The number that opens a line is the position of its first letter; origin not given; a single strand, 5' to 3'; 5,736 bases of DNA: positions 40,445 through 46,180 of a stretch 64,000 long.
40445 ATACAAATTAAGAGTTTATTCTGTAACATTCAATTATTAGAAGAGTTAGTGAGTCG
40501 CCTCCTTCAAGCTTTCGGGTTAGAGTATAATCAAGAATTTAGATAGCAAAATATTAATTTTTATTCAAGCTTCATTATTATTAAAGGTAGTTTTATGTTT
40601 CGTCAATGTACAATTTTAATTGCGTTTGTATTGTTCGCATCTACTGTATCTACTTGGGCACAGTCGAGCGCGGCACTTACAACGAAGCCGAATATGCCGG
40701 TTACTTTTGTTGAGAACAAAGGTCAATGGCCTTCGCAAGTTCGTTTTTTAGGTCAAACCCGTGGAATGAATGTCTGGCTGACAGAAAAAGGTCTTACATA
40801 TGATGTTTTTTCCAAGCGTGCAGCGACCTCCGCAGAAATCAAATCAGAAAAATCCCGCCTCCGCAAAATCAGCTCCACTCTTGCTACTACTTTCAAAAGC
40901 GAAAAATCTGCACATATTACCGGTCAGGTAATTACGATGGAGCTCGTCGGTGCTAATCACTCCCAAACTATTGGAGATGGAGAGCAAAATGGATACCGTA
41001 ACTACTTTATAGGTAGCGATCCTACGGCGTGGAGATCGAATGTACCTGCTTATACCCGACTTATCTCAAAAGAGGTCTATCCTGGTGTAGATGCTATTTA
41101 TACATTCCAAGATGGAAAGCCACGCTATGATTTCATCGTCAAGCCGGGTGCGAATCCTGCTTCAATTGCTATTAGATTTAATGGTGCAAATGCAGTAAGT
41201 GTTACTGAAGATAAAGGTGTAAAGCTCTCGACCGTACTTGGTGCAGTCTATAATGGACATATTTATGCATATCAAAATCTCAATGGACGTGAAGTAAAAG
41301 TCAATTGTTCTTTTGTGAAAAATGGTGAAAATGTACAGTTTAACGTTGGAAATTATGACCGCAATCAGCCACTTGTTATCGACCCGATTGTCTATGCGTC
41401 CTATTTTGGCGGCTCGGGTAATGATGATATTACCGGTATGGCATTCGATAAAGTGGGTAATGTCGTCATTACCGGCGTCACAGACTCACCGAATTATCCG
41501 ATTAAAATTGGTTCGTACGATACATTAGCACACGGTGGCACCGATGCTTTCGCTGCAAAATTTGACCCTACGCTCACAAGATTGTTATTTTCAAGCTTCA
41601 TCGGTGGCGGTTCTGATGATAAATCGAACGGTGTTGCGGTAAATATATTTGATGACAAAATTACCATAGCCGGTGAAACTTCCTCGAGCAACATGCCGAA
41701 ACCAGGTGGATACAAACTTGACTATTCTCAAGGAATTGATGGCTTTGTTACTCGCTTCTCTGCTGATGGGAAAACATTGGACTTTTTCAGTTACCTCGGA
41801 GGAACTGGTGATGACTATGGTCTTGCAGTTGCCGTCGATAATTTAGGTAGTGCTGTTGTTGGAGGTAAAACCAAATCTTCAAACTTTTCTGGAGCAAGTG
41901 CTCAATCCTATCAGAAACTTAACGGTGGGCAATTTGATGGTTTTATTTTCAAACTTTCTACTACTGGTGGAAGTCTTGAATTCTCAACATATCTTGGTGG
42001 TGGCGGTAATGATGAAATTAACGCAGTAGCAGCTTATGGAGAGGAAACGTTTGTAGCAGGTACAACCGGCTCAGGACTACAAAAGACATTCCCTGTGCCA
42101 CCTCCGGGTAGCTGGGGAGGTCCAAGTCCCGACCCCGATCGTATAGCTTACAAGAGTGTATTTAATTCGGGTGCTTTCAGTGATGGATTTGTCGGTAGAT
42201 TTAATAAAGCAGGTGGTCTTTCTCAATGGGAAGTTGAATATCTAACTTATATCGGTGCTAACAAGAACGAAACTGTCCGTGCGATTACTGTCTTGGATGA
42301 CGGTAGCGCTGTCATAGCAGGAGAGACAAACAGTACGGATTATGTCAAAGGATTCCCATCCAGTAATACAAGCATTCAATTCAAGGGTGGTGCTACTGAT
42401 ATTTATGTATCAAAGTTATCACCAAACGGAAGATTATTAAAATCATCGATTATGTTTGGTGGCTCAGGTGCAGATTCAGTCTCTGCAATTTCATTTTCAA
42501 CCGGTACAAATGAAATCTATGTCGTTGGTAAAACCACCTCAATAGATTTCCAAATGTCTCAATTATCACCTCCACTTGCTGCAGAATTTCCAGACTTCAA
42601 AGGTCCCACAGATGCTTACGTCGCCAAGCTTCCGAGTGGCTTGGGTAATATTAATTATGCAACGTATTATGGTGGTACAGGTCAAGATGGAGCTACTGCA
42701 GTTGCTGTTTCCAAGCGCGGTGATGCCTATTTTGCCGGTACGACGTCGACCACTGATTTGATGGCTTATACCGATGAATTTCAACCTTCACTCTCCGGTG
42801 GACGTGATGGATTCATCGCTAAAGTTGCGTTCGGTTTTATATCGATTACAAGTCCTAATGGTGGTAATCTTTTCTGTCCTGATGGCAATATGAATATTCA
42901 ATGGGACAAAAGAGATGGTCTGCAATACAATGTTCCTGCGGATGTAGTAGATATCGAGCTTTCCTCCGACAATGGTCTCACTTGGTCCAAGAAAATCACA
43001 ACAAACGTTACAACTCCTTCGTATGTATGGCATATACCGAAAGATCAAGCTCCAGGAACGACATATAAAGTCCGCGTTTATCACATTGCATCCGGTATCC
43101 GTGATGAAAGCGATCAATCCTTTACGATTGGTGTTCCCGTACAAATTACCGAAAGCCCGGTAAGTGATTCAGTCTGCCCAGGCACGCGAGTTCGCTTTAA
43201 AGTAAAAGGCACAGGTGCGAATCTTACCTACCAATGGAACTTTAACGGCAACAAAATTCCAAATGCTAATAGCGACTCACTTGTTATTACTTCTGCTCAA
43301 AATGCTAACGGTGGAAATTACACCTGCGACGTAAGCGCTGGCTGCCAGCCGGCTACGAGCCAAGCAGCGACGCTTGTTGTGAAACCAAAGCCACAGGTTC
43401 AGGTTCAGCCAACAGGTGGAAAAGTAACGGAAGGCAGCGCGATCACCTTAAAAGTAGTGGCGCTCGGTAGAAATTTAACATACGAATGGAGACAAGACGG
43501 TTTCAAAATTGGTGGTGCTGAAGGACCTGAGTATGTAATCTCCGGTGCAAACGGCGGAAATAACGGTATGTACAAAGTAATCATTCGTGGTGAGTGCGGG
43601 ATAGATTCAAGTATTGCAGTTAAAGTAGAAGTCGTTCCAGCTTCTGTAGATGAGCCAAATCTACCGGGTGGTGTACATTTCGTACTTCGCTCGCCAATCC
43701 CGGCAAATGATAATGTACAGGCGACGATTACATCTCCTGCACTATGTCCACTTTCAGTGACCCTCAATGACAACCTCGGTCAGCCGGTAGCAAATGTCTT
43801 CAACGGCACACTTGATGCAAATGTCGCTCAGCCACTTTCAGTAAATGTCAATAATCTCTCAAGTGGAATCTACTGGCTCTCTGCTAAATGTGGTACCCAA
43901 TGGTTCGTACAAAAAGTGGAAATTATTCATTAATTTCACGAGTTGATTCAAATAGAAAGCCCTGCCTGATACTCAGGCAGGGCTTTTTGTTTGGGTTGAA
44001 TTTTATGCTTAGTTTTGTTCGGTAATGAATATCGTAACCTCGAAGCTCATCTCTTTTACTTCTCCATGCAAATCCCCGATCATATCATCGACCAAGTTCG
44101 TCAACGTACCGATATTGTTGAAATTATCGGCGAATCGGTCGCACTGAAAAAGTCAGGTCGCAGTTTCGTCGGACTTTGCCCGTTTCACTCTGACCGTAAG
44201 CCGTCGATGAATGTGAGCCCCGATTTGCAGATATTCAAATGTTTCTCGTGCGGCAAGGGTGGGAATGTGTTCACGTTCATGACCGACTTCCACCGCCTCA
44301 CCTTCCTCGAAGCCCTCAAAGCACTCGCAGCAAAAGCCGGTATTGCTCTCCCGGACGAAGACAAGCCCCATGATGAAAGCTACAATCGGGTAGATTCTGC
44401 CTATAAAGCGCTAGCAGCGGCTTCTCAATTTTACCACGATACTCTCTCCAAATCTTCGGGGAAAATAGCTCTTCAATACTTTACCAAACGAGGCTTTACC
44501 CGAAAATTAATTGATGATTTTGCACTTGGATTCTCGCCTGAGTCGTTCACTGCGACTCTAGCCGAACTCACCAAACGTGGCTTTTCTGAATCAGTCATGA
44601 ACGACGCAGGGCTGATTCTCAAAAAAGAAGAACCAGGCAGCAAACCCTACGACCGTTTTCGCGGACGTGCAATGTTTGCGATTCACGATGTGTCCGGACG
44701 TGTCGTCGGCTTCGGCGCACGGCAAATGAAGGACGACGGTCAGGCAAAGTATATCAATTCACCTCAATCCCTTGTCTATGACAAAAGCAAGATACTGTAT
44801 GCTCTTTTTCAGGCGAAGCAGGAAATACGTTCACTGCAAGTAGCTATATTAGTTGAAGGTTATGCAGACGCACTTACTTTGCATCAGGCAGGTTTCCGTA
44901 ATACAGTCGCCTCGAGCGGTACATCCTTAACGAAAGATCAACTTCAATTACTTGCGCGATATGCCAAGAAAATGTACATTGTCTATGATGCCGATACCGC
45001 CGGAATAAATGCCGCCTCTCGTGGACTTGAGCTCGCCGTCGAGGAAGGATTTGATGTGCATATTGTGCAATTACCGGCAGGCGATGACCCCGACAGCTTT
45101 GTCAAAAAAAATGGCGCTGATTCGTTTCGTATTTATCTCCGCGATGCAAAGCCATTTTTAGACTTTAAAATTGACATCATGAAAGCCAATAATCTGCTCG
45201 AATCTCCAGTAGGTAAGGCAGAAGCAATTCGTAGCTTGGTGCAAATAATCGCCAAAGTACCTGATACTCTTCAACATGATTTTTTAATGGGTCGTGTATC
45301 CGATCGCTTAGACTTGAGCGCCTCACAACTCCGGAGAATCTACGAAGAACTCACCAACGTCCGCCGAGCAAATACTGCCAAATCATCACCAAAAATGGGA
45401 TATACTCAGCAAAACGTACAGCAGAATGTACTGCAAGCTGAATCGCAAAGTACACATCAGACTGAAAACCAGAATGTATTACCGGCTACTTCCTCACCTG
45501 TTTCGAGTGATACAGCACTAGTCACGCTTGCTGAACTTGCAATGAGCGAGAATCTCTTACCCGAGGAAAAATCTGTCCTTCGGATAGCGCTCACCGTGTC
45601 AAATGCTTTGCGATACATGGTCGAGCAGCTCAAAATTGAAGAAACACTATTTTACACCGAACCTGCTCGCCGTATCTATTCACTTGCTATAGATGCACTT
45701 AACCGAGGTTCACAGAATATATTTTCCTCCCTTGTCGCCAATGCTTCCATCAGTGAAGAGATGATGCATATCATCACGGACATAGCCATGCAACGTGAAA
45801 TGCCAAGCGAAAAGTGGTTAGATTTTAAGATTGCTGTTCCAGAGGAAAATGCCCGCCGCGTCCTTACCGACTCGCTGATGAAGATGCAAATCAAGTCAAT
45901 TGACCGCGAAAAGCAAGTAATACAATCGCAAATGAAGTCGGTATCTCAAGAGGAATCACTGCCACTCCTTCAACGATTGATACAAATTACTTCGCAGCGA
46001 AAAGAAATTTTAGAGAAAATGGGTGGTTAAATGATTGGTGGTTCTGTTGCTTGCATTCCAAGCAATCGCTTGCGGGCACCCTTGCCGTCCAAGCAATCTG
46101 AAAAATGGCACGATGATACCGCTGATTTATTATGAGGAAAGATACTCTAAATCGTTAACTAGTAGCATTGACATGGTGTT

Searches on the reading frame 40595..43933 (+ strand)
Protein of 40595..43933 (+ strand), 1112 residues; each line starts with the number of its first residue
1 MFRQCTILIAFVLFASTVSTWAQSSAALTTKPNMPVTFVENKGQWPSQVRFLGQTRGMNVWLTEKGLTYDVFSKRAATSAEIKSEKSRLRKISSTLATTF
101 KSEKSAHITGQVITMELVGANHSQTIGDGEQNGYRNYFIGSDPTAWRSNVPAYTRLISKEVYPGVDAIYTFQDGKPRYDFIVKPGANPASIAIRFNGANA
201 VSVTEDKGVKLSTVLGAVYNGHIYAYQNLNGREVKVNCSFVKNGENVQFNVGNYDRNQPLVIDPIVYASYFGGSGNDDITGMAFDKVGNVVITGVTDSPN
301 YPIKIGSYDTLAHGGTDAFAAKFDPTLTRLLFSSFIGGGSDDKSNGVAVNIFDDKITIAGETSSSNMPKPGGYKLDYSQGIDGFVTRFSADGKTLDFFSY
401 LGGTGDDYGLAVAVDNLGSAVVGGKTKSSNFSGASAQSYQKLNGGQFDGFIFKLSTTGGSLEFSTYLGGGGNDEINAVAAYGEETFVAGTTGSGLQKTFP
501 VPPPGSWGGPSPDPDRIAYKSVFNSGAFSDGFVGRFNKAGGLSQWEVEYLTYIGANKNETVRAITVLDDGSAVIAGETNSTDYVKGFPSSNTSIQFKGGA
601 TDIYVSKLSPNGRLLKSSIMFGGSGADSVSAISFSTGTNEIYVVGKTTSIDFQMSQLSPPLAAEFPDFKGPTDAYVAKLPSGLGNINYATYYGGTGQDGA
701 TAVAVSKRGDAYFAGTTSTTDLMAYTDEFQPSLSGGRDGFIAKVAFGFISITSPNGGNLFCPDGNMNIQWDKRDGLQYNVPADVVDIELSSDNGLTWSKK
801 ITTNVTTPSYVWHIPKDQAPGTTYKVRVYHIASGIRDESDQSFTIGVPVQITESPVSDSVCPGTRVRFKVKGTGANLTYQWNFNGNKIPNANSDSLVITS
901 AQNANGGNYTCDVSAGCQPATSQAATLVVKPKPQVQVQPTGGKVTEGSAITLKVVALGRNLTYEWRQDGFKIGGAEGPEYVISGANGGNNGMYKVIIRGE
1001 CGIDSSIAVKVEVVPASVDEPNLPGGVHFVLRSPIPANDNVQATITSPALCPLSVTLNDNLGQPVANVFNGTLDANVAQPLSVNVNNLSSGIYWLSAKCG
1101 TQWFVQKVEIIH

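Call 38: search_protein_families(library=pfam, proteins=[window:40595-43933:+], max_evalue=0.001)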
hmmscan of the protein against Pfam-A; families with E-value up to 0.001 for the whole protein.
window:40595-43933:+ (1112 aa): 8 families
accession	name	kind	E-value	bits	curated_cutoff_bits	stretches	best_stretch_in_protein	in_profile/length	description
PF25778.1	DUF7948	-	6.8e-63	213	27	1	38-265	1-214/214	Domain of unknown function (DUF7948)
PF13927.12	Ig_3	-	3.7e-11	43.8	30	1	850-914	3-77/78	Immunoglobulin domain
PF06739.17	SBBP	-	1.5e-07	31.7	20.5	1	267-301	2-37/38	Beta-propeller repeat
PF13895.12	Ig_2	-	2.9e-07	31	27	1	851-929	4-79/79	Immunoglobulin domain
PF19081.6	Ig_7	-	5e-06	27.2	27.3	0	856-931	8-84/84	Ig-like domain CHU_C associated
PF07679.22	I-set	-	5.7e-06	26.8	23.7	0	850-924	2-86/90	Immunoglobulin I-set domain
PF18962.6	Por_Secre_tail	-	6.3e-05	23.6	27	1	1034-1108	3-73/75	Secretion system C-terminal sorting domain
PF00801.26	PKD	-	0.00042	20.7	23.5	0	857-913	8-63/80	PKD domain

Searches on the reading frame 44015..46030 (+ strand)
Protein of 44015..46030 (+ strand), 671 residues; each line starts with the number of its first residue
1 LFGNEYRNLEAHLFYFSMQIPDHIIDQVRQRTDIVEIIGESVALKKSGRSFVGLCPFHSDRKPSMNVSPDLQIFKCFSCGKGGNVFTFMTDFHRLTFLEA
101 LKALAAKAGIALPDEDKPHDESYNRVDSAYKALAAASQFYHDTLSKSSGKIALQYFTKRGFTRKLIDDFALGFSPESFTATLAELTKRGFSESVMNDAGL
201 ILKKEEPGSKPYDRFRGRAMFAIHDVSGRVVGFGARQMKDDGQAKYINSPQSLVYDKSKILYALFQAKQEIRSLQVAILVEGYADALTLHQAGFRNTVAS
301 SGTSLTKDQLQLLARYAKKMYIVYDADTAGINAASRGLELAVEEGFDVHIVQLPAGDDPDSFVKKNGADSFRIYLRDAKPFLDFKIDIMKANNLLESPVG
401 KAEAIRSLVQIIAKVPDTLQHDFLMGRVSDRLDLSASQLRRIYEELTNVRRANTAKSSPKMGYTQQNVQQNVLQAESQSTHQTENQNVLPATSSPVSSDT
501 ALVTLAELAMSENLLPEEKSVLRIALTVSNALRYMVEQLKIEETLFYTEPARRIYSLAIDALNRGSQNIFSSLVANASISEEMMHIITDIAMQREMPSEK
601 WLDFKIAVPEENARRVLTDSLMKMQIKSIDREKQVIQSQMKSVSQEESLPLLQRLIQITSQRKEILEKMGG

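Call 38: search_protein_families(library=pfam, proteins=[window:44015-46030:+], max_evalue=0.001)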
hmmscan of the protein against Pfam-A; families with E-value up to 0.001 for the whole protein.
window:44015-46030:+ (671 aa): 7 families
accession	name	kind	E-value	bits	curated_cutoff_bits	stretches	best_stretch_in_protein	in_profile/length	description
PF08275.17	DNAG_N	-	1.3e-36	125.9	26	1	139-268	1-128/128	DNA primase catalytic core, N-terminal domain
PF01807.25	Zn_ribbon_DnaG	-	7.4e-34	115.9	24.9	1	21-116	2-97/98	CHC2 zinc finger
PF13155.12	Toprim_2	-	1.1e-23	83.8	22.1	1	278-362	1-87/88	Toprim-like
PF13662.12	Toprim_4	-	5.7e-16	58.9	25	1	276-351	2-84/85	Toprim domain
PF01751.28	Toprim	-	1.5e-14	54.4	23.1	1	277-352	2-95/96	Toprim domain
PF13362.12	Toprim_3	-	9.1e-09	36.1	27.2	1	277-369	2-95/95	Toprim domain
PF10410.14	DnaB_bind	-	2e-08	34.8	20.6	1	383-435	2-54/56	DnaB-helicase binding domain of primase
